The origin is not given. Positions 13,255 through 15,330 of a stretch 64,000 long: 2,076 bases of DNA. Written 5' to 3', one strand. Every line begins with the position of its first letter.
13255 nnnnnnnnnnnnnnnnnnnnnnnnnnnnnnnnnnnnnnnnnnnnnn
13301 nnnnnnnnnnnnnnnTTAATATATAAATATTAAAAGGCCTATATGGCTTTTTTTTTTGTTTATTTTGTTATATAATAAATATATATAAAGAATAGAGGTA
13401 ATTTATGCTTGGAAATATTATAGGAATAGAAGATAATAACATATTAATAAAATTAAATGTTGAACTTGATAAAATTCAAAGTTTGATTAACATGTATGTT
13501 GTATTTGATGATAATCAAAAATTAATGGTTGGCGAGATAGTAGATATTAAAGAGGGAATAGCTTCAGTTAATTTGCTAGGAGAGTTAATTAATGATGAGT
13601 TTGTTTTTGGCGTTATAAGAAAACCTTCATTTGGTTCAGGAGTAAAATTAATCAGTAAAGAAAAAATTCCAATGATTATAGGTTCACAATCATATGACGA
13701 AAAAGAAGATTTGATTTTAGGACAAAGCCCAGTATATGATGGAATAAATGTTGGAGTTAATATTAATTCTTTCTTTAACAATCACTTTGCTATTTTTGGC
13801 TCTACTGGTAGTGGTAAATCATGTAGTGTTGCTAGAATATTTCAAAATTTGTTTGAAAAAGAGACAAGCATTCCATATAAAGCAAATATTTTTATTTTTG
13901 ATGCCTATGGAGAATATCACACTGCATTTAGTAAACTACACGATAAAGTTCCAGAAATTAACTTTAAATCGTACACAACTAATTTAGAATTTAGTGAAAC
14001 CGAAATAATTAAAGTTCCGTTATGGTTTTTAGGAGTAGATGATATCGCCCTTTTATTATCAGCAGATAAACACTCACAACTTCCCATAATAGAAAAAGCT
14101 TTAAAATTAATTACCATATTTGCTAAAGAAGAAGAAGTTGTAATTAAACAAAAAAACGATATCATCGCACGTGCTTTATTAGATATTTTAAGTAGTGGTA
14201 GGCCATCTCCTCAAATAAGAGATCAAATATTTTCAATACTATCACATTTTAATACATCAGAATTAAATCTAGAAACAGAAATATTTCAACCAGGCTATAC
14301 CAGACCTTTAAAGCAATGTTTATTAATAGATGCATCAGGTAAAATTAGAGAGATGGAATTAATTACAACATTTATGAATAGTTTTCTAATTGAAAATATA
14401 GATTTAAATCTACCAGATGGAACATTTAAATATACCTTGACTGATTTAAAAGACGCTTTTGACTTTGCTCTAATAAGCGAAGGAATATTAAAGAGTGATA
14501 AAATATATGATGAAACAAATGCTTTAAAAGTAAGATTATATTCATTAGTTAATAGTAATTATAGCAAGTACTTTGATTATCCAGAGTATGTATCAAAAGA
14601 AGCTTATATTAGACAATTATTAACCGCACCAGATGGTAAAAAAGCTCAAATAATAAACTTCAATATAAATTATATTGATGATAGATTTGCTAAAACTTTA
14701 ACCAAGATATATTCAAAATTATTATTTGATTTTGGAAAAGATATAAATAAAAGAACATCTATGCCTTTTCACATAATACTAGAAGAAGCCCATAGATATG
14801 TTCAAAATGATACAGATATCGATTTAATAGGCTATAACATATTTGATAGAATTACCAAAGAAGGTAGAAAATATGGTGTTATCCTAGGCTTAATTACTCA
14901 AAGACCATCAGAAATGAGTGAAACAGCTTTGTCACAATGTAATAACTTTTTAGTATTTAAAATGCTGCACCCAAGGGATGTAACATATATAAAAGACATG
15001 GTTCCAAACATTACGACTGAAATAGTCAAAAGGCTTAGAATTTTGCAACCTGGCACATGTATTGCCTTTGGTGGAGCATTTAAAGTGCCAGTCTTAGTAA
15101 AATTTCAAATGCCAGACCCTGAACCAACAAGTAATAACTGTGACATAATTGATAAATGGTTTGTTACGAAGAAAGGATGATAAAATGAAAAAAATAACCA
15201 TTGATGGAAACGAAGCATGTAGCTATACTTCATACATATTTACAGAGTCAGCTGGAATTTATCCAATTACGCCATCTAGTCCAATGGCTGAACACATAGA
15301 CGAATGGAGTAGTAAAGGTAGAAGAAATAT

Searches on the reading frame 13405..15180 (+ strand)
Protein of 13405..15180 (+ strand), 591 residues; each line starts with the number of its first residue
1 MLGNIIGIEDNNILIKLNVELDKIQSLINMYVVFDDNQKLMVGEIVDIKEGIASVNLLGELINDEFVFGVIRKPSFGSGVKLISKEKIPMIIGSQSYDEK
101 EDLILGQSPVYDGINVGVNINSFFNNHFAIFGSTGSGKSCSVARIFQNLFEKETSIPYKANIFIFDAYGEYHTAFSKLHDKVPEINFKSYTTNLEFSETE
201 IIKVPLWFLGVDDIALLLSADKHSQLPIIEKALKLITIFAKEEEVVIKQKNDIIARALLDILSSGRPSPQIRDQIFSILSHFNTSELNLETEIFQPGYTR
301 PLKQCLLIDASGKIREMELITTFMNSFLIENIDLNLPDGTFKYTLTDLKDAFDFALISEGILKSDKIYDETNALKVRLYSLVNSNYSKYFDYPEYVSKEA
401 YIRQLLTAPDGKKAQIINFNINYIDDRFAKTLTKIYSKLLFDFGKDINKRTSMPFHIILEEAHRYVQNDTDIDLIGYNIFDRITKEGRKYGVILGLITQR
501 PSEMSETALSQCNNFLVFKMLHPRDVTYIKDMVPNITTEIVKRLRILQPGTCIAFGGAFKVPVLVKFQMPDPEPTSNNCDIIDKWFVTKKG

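Call 3: search_protein_families(library=pfam, proteins=[window:13405-15180:+], max_evalue=0.1)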
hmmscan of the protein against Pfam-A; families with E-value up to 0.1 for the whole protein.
window:13405-15180:+ (591 aa): 4 families
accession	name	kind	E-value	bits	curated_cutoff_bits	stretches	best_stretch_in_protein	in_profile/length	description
PF01935.23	DUF87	-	5.3e-22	79.4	23.2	1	111-285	9-172/220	Helicase HerA, central domain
PF10412.15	TrwB_AAD_bind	-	0.0028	17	20.5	1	125-179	15-63/387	Type IV secretion-system coupling protein DNA-binding domain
PF01580.24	FtsK_SpoIIIE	-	0.0032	17.4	24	0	124-150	39-64/221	FtsK/SpoIIIE family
PF12846.13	AAA_10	-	0.011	15.2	27.5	0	125-175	21-64/362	AAA-like domain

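Call 4: search_protein_families(library=ncbifam, proteins=[window:13405-15180:+], max_evalue=0.1)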
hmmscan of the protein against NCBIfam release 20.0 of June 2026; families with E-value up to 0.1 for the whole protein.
window:13405-15180:+ (591 aa): 10 families
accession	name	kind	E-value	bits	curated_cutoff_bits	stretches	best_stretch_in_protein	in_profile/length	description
NF042943.1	HerA_antiphage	equivalog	5.3e-52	177.1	800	2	432-585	416-566/566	anti-phage-associated helicase HerA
NF042944.1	HerA_antiphage_2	equivalog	1.5e-49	169.3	850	2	435-585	398-560/576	anti-phage-associated helicase HerA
NF040937.1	HerA_Thermprot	equivalog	1e-31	109.9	800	2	415-587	308-481/487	DNA double-strand break repair helicase HerA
NF040819.1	helicase_HerA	equivalog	3.7e-26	91.8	970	2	448-567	397-514/561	DNA double-strand break repair helicase HerA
NF053655.1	CedD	equivalog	4.2e-19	68.6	600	2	371-568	346-526/527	DNA-translocating ATPase CedD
NF033849.1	ser_rich_anae_1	subfamily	3.1e-13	48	650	1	435-528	1000-1098/1163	serine-rich protein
NF045971.1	conju_CD1110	equivalog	7.4e-06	24.5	325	1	125-191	415-476/752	VirB4-like conjugal transfer ATPase, CD1110 family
TIGR00929.1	VirB4_CagE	subfamily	9.2e-05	20.8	643.1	1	414-509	599-685/792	VirB4 family type IV secretion/conjugal transfer ATPase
NF041214.1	plasmid_TraB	equivalog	0.011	14.3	800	0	448-520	340-409/639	plasmid transfer protein TraB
TIGR03925.1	T7SS_EccC_b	equivalog_domain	0.041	12.2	346.55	1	120-174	356-408/564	type VII secretion protein EccCb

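Call 5: search_protein_families(library=padloc, proteins=[window:13405-15180:+], max_evalue=0.1)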
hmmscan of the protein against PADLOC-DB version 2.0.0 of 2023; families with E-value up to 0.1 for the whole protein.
window:13405-15180:+ (591 aa): 15 families
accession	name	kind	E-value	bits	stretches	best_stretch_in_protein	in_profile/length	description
PDLC04102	HerA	-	3.7e-114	380.4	1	55-589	92-641/654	-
PDLC04105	HerA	-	4.5e-72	241.4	1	44-587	77-555/576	-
PDLC04098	HerA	-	1.4e-57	193.7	2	372-588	441-669/686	-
PDLC02185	HerA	-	1.3e-56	190.6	2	432-589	428-583/585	-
PDLC04106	HerA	-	2e-56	189.8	1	95-589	142-650/667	-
PDLC04100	HerA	-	1.5e-55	187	2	432-589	422-576/580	-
PDLC04097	HerA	-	1.7e-49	167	1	3-585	45-611/618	-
PDLC02188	HerA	-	1e-48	164.6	2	404-585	367-560/578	-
PDLC04103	HerA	-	2.2e-41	139.8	2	384-585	370-574/579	-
PDLC04104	HerA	-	3.5e-34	116.2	1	391-587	158-356/379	-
PDLC04101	HerA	-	2.6e-16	57.4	1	90-253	133-287/400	-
PDLC04107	HerA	-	6.4e-15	53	1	90-218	134-257/306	-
PDLC04140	mad8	-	5.3e-14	50.5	1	125-569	27-301/314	mads_8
PDLC01055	HerA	-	4.3e-13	46.9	2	73-174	108-202/532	Type III coevolved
PDLC04099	HerA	-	9.3e-11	39.4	1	90-173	134-212/214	-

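Call 16: find_homologous_proteins(query=window:13405-15177:+)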
Query window:13405-15177:+ (591 aa): 8000 proteins with E <= 0.001 among 8000 candidates; the best 120 are listed.
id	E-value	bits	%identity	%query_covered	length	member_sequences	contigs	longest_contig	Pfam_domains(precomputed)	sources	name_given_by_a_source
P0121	0.0e+0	1316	100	100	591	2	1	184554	PF01935.24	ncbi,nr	ncbi:MAG: ATP-binding protein [Bacilli bacterium]|nr:ATP-binding protein [Bacilli bacterium]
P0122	0.0e+0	1185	87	100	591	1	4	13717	PF01935.24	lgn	-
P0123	0.0e+0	1168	86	100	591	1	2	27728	PF01935.24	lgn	-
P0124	0.0e+0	1130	83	100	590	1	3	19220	PF01935.24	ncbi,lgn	ncbi:MAG: DUF87 domain-containing protein [Bacilli bacterium]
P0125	0.0e+0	1121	84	100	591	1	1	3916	PF01935.24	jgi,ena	-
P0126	0.0e+0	1105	81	100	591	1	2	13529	PF01935.24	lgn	-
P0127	0.0e+0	1092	80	100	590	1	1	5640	PF01935.24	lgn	-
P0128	0.0e+0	1091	80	100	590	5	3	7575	PF01935.24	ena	-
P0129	0.0e+0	1091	80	100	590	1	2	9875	PF01935.24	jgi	-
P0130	0.0e+0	1071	78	100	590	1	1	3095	PF01935.24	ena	-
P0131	0.0e+0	1069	78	100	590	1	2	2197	PF01935.24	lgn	-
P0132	0.0e+0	1064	77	100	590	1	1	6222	PF01935.24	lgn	-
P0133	0.0e+0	1062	77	100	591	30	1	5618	PF01935.24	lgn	-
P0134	0.0e+0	1042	75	100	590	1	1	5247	PF01935.24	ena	-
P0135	0.0e+0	1040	76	100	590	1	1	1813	PF01935.24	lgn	-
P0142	0.0e+0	1033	74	100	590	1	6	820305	PF01935.24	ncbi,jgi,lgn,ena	jgi:hypothetical protein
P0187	1.1e-294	997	72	100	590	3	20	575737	PF01935.24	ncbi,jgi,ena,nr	ncbi:MAG: ATP-binding protein [Firmicutes bacterium]|nr:ATP-binding protein [Bacillota bacterium]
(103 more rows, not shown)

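Call 17: find_encoding_contigs(protein=P0187, flank=8000, max_places=2)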
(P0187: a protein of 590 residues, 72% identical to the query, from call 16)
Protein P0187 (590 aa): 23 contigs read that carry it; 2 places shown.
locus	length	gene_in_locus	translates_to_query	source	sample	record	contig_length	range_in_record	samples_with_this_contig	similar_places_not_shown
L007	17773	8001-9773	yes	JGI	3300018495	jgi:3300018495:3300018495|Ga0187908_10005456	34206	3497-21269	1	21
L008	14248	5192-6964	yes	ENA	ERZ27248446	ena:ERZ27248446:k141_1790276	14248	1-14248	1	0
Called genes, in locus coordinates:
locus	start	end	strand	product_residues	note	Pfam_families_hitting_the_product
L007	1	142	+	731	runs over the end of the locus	PF00664:ABC_membrane, PF00005:ABC_tran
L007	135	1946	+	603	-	PF00664:ABC_membrane, PF00005:ABC_tran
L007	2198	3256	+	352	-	PF07963:N_methyl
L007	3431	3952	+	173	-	PF09419:PGP_phosphatase (faint), PF13344:Hydrolase_6 (faint), PF00702:Hydrolase, PF13419:HAD_2, PF13242:Hydrolase_like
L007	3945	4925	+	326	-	PF03193:RsgA_GTPase, PF00350:Dynamin_N (faint), PF01926:MMR_HSR1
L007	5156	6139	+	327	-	PF07963:N_methyl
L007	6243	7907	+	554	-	-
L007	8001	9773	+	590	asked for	PF01935:DUF87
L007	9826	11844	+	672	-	PF27449:LtaS_N, PF00884:Sulfatase, PF01663:Phosphodiest (faint)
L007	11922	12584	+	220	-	PF09851:SHOCT (weak)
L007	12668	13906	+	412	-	-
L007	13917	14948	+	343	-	-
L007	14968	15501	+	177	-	-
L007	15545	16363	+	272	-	PF14808:TMEM164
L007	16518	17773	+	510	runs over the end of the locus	PF01381:HTH_3, PF07022:Phage_CI_repr (weak), PF12844:HTH_19, PF13443:HTH_26 (weak), PF13560:HTH_31 (weak)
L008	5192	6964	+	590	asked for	PF01935:DUF87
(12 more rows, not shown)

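Call 18: find_encoding_contigs(protein=P0142, flank=8000, max_places=2)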
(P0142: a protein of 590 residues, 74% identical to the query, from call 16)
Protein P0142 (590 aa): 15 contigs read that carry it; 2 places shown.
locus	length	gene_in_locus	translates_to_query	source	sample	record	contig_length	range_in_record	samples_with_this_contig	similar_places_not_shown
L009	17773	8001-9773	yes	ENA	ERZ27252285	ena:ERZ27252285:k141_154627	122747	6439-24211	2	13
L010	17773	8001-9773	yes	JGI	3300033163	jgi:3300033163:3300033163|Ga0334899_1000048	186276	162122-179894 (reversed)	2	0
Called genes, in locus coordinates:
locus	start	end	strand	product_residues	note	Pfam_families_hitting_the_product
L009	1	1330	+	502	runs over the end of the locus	PF00587:tRNA-synt_2b, PF03129:HGTP_anticodon (weak), PF09180:ProRS-C_1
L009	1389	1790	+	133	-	PF01467:CTP_transf_like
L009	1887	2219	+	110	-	-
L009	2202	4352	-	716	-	PF00009:GTP_EFTU (faint), PF01926:MMR_HSR1, PF02421:FeoB_N, PF17910:FeoB_Cyto, PF07670:Gate, PF07664:FeoB_C, PF07670:Gate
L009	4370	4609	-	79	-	PF04023:FeoA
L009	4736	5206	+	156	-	PF01325:Fe_dep_repress, PF02742:Fe_dep_repr_C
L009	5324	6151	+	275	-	PF23750:RsgI_M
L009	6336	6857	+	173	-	PF09419:PGP_phosphatase, PF08282:Hydrolase_3 (faint), PF13419:HAD_2 (faint), PF00702:Hydrolase, PF13242:Hydrolase_like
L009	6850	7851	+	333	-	PF03193:RsgA_GTPase, PF01926:MMR_HSR1, PF21516:YqeH-like_C (weak)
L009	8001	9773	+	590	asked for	PF01935:DUF87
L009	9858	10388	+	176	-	PF01066:CDP-OH_P_transf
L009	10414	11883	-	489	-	PF04055:Radical_SAM, PF16199:Radical_SAM_C, PF01795:Methyltransf_5 (weak), PF13847:Methyltransf_31 (weak), PF06962:rRNA_methylase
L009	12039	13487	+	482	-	PF03600:CitMHS, PF03606:DcuC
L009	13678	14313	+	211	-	PF01863:YgjP-like, PF10263:SprT-like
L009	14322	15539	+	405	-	PF24568:CC_PcsB, PF01551:Peptidase_M23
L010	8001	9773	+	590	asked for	PF01935:DUF87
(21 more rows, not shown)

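Call 27: find_related_loci(query=A2, collection=metagenome_contigs, flank=10000)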
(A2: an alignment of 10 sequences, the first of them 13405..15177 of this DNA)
Query A2 (591 aa) in metagenome_contigs; peptide patterns used: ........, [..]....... (x = any residue, [..] = any of these).
567 stretches matched a pattern; 487 encode a relative of the query (tblastn E <= 1e-3); the best 80 are kept; 80 distinct loci.
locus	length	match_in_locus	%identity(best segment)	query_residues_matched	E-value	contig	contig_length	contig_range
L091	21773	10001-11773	84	1-591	0e+0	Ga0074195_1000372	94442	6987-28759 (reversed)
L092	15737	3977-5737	78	1-587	0e+0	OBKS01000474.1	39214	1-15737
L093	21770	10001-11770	74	1-590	0e+0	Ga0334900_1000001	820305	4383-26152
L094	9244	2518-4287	74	1-590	0e+0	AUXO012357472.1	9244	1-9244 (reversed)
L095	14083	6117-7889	73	1-591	0e+0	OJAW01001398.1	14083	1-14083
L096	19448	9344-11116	73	1-591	0e+0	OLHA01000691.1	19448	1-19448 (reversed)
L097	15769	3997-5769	73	1-591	0e+0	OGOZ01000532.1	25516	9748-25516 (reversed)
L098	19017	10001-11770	72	1-590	0e+0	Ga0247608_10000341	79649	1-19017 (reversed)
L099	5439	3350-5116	70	1-589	0e+0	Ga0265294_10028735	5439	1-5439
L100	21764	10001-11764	70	1-588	0e+0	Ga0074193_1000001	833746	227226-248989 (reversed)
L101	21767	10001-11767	69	1-589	0e+0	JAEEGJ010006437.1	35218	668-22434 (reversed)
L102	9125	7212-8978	69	1-589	0e+0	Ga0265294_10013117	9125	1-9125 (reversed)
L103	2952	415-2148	71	10-586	0e+0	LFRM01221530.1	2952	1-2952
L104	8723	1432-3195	70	1-588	0e+0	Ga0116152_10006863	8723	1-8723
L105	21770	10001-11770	70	1-590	0e+0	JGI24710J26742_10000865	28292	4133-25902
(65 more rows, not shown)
